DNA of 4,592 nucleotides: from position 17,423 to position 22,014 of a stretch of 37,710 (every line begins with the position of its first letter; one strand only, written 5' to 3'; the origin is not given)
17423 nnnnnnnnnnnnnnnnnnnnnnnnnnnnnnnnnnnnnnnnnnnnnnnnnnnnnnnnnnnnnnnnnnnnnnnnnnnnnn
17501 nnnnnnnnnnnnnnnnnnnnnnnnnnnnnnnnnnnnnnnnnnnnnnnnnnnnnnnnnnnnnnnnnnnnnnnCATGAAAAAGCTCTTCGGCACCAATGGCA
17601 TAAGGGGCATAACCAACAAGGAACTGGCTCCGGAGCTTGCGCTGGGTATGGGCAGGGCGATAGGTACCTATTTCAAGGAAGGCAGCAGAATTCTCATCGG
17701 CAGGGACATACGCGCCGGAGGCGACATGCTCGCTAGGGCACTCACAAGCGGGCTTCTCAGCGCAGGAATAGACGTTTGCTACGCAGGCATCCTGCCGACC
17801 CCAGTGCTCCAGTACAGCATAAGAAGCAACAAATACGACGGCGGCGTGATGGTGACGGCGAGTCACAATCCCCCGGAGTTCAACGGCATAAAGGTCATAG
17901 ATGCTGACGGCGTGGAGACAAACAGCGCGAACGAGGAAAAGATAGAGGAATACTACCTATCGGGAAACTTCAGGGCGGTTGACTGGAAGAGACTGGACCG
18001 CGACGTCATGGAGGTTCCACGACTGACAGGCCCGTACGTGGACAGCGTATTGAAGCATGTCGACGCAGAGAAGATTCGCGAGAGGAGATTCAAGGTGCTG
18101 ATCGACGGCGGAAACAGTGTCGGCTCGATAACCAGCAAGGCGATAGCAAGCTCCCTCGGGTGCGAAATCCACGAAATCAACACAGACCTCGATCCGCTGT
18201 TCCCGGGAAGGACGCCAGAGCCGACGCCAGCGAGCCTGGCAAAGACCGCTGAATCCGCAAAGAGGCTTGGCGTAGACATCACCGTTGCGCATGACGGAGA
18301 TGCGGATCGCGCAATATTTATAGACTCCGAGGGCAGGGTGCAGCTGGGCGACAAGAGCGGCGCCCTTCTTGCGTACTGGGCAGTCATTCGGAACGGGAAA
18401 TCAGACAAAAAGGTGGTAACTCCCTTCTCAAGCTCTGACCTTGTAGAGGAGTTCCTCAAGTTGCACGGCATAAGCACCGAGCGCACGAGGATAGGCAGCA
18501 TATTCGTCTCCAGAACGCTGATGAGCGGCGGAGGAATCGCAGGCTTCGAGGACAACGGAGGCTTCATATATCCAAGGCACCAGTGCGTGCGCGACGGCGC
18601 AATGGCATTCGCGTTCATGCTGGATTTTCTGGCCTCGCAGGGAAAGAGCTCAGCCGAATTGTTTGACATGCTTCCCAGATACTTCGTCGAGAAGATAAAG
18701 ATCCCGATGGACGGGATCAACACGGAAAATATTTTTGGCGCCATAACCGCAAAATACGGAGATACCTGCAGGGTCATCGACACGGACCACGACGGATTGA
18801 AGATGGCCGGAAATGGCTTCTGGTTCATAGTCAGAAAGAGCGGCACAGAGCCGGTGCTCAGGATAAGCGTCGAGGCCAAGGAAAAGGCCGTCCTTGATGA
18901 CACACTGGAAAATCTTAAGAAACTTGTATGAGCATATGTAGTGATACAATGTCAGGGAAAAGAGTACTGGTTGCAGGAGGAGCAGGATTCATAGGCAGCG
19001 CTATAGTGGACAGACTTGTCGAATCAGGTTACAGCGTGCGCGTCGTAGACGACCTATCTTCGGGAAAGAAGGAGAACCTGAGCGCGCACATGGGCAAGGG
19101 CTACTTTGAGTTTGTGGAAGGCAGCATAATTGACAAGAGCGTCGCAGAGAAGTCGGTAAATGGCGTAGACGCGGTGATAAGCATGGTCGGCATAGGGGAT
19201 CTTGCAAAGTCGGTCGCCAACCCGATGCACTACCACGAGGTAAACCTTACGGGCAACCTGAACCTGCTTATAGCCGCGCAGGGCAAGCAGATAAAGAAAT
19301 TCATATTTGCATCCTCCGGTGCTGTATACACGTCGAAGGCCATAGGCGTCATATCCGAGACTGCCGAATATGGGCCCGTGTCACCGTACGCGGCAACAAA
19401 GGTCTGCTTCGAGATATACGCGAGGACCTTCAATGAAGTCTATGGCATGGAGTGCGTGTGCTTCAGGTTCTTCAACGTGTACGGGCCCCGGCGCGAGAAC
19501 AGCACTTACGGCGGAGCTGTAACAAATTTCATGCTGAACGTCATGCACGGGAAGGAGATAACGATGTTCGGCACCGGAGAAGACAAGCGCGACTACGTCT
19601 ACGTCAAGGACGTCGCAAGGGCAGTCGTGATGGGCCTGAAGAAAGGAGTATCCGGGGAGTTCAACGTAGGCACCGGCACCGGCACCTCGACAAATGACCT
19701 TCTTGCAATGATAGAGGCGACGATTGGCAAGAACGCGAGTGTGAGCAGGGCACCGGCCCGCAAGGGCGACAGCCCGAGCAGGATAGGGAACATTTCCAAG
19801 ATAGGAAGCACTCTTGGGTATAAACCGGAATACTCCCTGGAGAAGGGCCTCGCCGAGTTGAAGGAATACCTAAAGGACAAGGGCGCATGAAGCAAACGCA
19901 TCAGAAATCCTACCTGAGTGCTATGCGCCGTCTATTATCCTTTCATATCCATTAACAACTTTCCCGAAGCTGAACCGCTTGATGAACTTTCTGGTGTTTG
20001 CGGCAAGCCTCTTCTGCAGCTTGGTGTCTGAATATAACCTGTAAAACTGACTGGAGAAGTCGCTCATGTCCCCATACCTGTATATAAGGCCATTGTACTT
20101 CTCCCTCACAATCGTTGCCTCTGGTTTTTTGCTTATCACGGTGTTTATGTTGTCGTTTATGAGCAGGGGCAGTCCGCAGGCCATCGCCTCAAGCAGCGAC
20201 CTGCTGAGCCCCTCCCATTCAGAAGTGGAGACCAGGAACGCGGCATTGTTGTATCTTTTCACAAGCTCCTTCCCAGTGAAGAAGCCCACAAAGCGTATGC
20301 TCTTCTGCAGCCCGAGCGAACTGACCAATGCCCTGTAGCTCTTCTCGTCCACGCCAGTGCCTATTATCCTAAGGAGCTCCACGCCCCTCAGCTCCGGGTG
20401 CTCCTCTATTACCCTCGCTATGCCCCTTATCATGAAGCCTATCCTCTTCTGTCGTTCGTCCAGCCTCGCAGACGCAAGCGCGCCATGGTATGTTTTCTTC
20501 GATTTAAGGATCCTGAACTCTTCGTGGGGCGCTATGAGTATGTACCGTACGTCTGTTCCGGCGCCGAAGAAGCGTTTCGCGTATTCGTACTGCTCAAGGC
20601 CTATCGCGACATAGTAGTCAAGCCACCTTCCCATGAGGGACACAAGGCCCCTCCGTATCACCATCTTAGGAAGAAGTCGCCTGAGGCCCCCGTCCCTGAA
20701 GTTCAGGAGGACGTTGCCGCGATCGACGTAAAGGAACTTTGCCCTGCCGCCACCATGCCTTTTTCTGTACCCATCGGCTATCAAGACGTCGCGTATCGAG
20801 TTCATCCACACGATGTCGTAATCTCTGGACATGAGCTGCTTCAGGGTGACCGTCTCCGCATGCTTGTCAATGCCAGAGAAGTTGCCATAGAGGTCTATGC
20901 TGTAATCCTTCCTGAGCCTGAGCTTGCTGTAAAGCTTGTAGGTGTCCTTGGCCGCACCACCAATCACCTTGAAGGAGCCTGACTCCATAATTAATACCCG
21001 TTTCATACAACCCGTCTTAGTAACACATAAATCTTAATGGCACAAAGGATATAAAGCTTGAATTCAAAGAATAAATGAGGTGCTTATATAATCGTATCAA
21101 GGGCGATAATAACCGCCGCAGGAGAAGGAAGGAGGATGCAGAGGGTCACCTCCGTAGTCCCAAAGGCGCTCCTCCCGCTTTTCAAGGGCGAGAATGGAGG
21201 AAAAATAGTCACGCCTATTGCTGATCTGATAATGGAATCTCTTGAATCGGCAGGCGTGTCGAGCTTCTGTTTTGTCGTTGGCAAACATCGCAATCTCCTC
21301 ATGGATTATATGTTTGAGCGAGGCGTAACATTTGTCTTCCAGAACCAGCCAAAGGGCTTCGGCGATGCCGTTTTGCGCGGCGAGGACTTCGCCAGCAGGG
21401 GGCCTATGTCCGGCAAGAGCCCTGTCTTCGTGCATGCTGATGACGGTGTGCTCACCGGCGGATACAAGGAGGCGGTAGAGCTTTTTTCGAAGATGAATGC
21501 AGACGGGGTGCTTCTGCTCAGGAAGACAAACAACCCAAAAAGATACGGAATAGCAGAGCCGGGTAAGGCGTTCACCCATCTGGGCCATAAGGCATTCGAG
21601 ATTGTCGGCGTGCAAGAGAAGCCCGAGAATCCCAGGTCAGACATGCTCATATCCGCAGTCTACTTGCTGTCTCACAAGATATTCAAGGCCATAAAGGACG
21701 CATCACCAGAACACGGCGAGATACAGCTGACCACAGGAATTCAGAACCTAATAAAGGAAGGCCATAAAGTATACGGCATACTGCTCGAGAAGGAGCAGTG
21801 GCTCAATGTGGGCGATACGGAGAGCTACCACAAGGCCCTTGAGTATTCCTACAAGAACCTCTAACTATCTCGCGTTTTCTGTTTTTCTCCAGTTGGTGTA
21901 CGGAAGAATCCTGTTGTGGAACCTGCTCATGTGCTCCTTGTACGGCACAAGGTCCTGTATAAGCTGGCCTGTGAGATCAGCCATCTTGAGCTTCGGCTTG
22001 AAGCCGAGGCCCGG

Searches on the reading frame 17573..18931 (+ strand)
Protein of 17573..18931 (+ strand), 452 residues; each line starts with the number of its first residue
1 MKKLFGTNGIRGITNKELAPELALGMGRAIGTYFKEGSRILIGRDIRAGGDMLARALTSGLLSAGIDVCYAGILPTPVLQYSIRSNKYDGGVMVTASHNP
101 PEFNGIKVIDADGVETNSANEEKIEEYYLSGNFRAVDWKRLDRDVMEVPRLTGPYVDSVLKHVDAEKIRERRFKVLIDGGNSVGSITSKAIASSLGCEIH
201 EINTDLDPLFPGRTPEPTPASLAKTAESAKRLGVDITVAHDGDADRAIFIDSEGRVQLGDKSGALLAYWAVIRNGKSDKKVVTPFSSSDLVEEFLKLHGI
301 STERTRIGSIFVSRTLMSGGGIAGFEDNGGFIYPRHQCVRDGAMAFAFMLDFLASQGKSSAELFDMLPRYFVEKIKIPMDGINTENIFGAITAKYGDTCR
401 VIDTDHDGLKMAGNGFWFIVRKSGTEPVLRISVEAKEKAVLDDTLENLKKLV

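Call 3: search_protein_families(library=pfam, proteins=[window:17573-18931:+], max_evalue=0.01)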
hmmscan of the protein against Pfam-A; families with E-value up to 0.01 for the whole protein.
window:17573-18931:+ (452 aa): 4 families
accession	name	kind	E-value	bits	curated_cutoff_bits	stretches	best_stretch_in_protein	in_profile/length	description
PF02878.22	PGM_PMM_I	-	4.9e-44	149.8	22.5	1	3-132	2-135/138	Phosphoglucomutase/phosphomannomutase, alpha/beta/alpha domain I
PF02879.22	PGM_PMM_II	-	1.3e-24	87.2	29.3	1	154-254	2-103/103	Phosphoglucomutase/phosphomannomutase, alpha/beta/alpha domain II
PF02880.22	PGM_PMM_III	-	2e-19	70.2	20.7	1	259-370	2-115/115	Phosphoglucomutase/phosphomannomutase, alpha/beta/alpha domain III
PF00408.26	PGM_PMM_IV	-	2.7e-08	34.2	23.1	1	411-447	29-64/68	Phosphoglucomutase/phosphomannomutase, C-terminal domain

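Call 4: search_protein_families(library=ncbifam, proteins=[window:17573-18931:+], max_evalue=0.01)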
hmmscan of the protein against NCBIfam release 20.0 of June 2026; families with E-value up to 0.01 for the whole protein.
window:17573-18931:+ (452 aa): 7 families
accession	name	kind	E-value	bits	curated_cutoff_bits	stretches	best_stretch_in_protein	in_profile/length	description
TIGR03990.1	Arch_GlmM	equivalog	2.4e-148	494.7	439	1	2-452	1-444/444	phosphoglucosamine mutase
TIGR01455.1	glmM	equivalog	1.6e-63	214.9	447.55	1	5-451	1-439/442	phosphoglucosamine mutase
NF007088.0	PRK09542.1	equivalog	5.5e-51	174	618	1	3-449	10-450/456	phosphomannomutase/phosphoglucomutase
NF046027.1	PhglucPhmanMutPgmG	equivalog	2.4e-48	164.9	600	1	9-449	14-447/460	phosphoglucomutase/phosphomannomutase PgmG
NF011943.0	PRK15414.1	subfamily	7.3e-33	114.3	801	1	5-441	7-442/456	phosphomannomutase CpsG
TIGR01132.1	pgm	equivalog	3e-11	42.4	778.05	1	5-210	42-267/546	phosphoglucomutase (alpha-D-glucose-1,6-bisphosphate-dependent)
NF005737.0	PRK07564.1-1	equivalog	1.5e-10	40.3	378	1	65-364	81-400/543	alpha-D-glucose phosphate-specific phosphoglucomutase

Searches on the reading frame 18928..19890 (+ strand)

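Call 3: search_protein_families(library=pfam, proteins=[window:18928-19890:+], max_evalue=0.01)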
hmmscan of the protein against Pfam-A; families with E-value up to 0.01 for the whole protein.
window:18928-19890:+ (320 aa): 11 families
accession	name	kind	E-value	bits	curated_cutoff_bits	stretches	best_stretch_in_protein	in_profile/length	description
PF01370.27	Epimerase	-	2.4e-58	197.8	20.9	1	13-248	1-240/240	NAD dependent epimerase/dehydratase family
PF16363.11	GDP_Man_Dehyd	-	1.2e-52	179.9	27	1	14-310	1-331/332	GDP-mannose 4,6 dehydratase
PF01073.25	3Beta_HSD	-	1.4e-23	83.8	22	1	14-238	1-230/280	3-beta hydroxysteroid dehydrogenase/isomerase family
PF05368.20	NmrA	-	1.3e-10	41.8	27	1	11-276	3-244/298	NmrA-like family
PF02719.21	Polysacc_synt_2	-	4.7e-09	36.3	20.2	1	13-259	1-240/293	Polysaccharide biosynthesis protein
PF13460.12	NAD_binding_10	-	6.1e-09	36.4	27.2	1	17-137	1-107/184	NAD(P)H-binding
PF04321.23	RmlD_sub_bind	-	3.5e-07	30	27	1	12-192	2-159/287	RmlD substrate binding domain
PF07993.18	NAD_binding_4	-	9.3e-06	25.4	20.1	1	73-203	82-227/258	Male sterility protein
PF00106.31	adh_short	-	0.00021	21.2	26.6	1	11-167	1-162/195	short chain dehydrogenase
PF03446.21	NAD_binding_2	-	0.0029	18.1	21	1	18-98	6-74/161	NAD binding domain of 6-phosphogluconate dehydrogenase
PF03807.23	F420_oxidored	-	0.007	17.4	21.6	0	18-66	6-46/94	NADP oxidoreductase coenzyme F420-dependent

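Call 4: search_protein_families(library=ncbifam, proteins=[window:18928-19890:+], max_evalue=0.01)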
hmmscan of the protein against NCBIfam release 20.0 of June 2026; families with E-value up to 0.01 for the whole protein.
window:18928-19890:+ (320 aa): 77 families (the best 25 are shown)
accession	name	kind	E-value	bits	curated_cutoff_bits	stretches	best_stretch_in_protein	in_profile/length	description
TIGR01179.1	galE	equivalog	5.2e-54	183.3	262.3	1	12-306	1-316/332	UDP-glucose 4-epimerase GalE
TIGR01181.1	dTDP_gluc_dehyt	equivalog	7.6e-45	153.4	365.1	1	12-312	1-308/321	dTDP-glucose 4,6-dehydratase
TIGR02197.1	heptose_epim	equivalog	1.9e-41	142.3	274.6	1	13-310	1-308/316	ADP-glyceromanno-heptose 6-epimerase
TIGR04180.1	EDH_00030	hypoth_equivalog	3.7e-39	134.6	475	1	13-302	1-296/297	NAD-dependent 4,6-dehydratase LegB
NF011728.1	PRK15181.1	equivalog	1.4e-37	129.5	760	1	8-318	13-340/348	Vi polysaccharide biosynthesis UDP-N-acetylglucosaminuronic acid C-4 epimerase TviC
NF007956.0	PRK10675.1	subfamily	1e-30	107.1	394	1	12-306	2-320/338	UDP-glucose 4-epimerase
NF008360.0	PRK11150.1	equivalog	2.6e-28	99.2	452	1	13-258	2-246/310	ADP-glyceromanno-heptose 6-epimerase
NF007490.0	PRK10084.1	subfamily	2.4e-27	95.9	649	2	135-312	148-331/361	dTDP-glucose 4,6-dehydratase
NF007582.0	PRK10217.1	equivalog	1.2e-25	90.4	698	1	11-253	2-257/355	dTDP-glucose 4,6-dehydratase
NF047922.1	GDPFucSynFcl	equivalog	6.1e-24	85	500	1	10-313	2-299/308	GDP-L-fucose synthase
NF008872.0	PRK11908.1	equivalog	3.7e-21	75.5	294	1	11-249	2-253/349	bifunctional UDP-4-keto-pentose/UDP-xylose synthase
TIGR03466.1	HpnA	hypoth_equivalog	1.5e-20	73.4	367.65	1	12-273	2-253/327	hopanoid-associated sugar epimerase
NF005998.1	PRK08125.1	equivalog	5.7e-17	61.3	777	1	10-234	315-548/649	bifunctional UDP-4-amino-4-deoxy-L-arabinose formyltransferase/UDP-glucuronic acid oxidase ArnA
NF042422.1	oxyalk_red_OleD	equivalog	2e-16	60.2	580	1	12-250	2-228/329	2-alkyl-3-oxoalkanoate reductase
TIGR01472.1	gmd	equivalog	8e-16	58.2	415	1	13-271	3-273/342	GDP-mannose 4,6-dehydratase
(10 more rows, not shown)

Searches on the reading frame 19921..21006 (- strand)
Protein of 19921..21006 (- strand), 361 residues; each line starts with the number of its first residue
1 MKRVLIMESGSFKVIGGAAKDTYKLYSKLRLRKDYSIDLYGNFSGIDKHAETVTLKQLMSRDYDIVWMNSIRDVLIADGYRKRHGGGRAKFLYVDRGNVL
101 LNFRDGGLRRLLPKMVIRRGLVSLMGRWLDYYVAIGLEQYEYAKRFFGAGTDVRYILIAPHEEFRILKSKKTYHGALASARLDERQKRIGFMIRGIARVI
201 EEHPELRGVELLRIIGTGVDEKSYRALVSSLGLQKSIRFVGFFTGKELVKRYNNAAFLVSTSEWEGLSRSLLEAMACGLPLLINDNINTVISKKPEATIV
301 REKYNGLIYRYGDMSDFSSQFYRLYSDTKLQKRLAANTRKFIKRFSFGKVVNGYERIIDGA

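Call 3: search_protein_families(library=pfam, proteins=[window:19921-21006:-], max_evalue=0.01)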
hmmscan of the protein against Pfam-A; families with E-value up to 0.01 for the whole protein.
window:19921-21006:- (361 aa): 4 families
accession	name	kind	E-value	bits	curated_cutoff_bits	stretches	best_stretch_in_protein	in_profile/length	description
PF00534.26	Glycos_transf_1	-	2e-20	73.5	26.4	1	164-340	6-171/172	Glycosyl transferases group 1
PF13692.12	Glyco_trans_1_4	-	2.1e-18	67.4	27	1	177-327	5-142/142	Glycosyl transferases group 1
PF20706.3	GT4-conflict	-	1e-06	28.5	26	1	130-286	148-313/385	Family 4 Glycosyltransferase in conflict systems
PF13524.12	Glyco_trans_1_2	-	0.00048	20.5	25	1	212-342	17-129/144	Glycosyl transferase-like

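Call 4: search_protein_families(library=ncbifam, proteins=[window:19921-21006:-], max_evalue=0.01)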
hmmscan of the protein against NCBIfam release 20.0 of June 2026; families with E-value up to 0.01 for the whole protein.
window:19921-21006:- (361 aa): 24 families
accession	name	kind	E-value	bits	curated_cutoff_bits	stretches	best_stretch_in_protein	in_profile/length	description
NF038229.1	Glyco4_Geo_Pelo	equivalog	1.3e-16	60.6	400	1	189-357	176-332/338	GPMC system family 4 glycosyltransferase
NF047880.1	glyco_SdgA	exception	3.8e-16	58.7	800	1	170-358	312-487/488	serine-aspartate repeat adhesin O-glycosyltransferase SdgA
TIGR03088.1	stp2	hypoth_equivalog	1.5e-14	53.8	409.05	1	180-359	201-371/374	TIGR03088 family PEP-CTERM/XrtA system glycosyltransferase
NF007396.0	PRK09922.1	equivalog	1.3e-13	50.5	385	1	184-332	194-332/361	lipopolysaccharide 1,6-galactosyltransferase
TIGR03999.1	thiol_BshA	equivalog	3.3e-13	49.3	273.7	1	212-357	232-369/375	N-acetyl-alpha-D-glucosaminyl L-malate synthase BshA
NF047881.1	glyco_SdgB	exception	2e-10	39.9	800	1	179-358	326-493/496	serine-aspartate repeat adhesin O-glycosyltransferase SdgB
TIGR03449.1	mycothiol_MshA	equivalog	4.4e-10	39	462.5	1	190-355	236-397/406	D-inositol-3-phosphate glycosyltransferase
NF041876.1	EPS_EpsE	equivalog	1e-09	38.2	400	1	213-343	249-377/389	exopolysaccharide biosynthesis GT4 family glycosyltransferase EpsE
NF038255.1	exopoly_VpsD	equivalog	1.3e-09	37.4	300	1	182-287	211-314/381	VpsD family glycosyltransferase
NF050063.1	ProtGlycPglJ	equivalog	2.6e-09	36.8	500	1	177-347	198-352/363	N-acetylgalactosamine-N,N'-diacetylbacillosaminyl-diphospho-undecaprenol 4-alpha-N-acetylgalactosaminyltransferase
NF041010.1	glycosy_Agl16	equivalog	9.5e-08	31.3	575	1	225-350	224-340/352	glycosylation protein Agl16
TIGR02918.1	TIGR02918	equivalog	1e-07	31.1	574.6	1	161-310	307-442/500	accessory Sec system glycosyltransferase GtfA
NF038011.1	PelF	equivalog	1.5e-06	27.5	100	1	188-285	320-414/489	GT4 family glycosyltransferase PelF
TIGR04063.1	stp3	hypoth_equivalog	4.6e-06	25.8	442.05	1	192-356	231-390/397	TIGR04063 family PEP-CTERM/XrtA system glycosyltransferase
NF049988.1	MGlcDAGSynMgs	equivalog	5.2e-06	26.1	400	1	185-347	224-373/398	alpha-monoglucosyldiacylglycerol synthase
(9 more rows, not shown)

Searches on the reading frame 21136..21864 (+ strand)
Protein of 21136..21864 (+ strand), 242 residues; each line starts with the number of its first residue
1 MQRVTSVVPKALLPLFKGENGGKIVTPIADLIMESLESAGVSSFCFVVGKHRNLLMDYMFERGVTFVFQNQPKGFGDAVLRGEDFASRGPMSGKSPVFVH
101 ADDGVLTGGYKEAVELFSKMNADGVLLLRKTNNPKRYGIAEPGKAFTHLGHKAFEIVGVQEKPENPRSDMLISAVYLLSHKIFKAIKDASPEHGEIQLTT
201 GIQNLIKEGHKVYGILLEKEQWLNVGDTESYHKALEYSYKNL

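Call 3: search_protein_families(library=pfam, proteins=[window:21136-21864:+], max_evalue=0.01)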
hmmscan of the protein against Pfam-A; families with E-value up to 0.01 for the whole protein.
window:21136-21864:+ (242 aa): 1 family
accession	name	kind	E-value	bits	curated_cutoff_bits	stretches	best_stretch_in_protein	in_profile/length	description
PF00483.29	NTP_transferase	-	1.4e-22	81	21.2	1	27-235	32-239/245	Nucleotidyl transferase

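Call 4: search_protein_families(library=ncbifam, proteins=[window:21136-21864:+], max_evalue=0.01)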
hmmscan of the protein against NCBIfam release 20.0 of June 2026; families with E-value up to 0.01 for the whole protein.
window:21136-21864:+ (242 aa): 13 families
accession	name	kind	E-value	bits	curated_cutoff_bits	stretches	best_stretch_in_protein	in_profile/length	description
TIGR01208.1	rmlA_long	equivalog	4.7e-24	84.9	320.25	1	26-233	30-229/353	glucose-1-phosphate thymidylyltransferase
TIGR03992.1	Arch_glmU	subfamily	1.8e-19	69.9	292.1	1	1-227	14-216/393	bifunctional sugar-1-phosphate nucleotidylyltransferase/acetyltransferase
TIGR01099.1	galU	equivalog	4.2e-19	69.2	326.8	1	64-234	96-261/261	UTP--glucose-1-phosphate uridylyltransferase GalU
NF041313.1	UDPGP_AglF_Halo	equivalog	2.8e-17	63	400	1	26-231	31-227/234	UTP--glucose-1-phosphate uridylyltransferase AglF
TIGR01207.1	rmlA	equivalog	6.4e-14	51.7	360.65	1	4-236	16-234/286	glucose-1-phosphate thymidylyltransferase RfbA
NF041173.1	Sug_nt_acttase_Thmprot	equivalog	1.1e-08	34.4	600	1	62-227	70-216/405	bifunctional sugar-1-phosphate nucleotidylyltransferase/acetyltransferase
NF012024.0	PRK15480.1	equivalog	6.7e-08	32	588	1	3-234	19-236/292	glucose-1-phosphate thymidylyltransferase RfbA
NF009928.0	PRK13389.1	equivalog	1.3e-05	24.6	548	1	67-211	107-255/302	UTP--glucose-1-phosphate uridylyltransferase GalU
NF007516.0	PRK10122.1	equivalog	3.7e-05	23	534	1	66-234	101-272/297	UTP--glucose-1-phosphate uridylyltransferase GalF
TIGR01105.1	galF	equivalog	7.2e-05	22.1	659.2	1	67-238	102-277/297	GalU regulator GalF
NF052502.1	man1P_GTase_Rv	exception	0.00011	21.2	440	1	95-233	99-225/352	mannose-1-phosphate guanylyltransferase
NF003670.0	PRK05293.1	equivalog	0.00035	19.6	470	1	101-234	125-254/382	glucose-1-phosphate adenylyltransferase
TIGR01173.1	glmU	equivalog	0.00054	18.9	366.85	1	26-215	28-212/452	bifunctional UDP-N-acetylglucosamine diphosphorylase/glucosamine-1-phosphate N-acetyltransferase GlmU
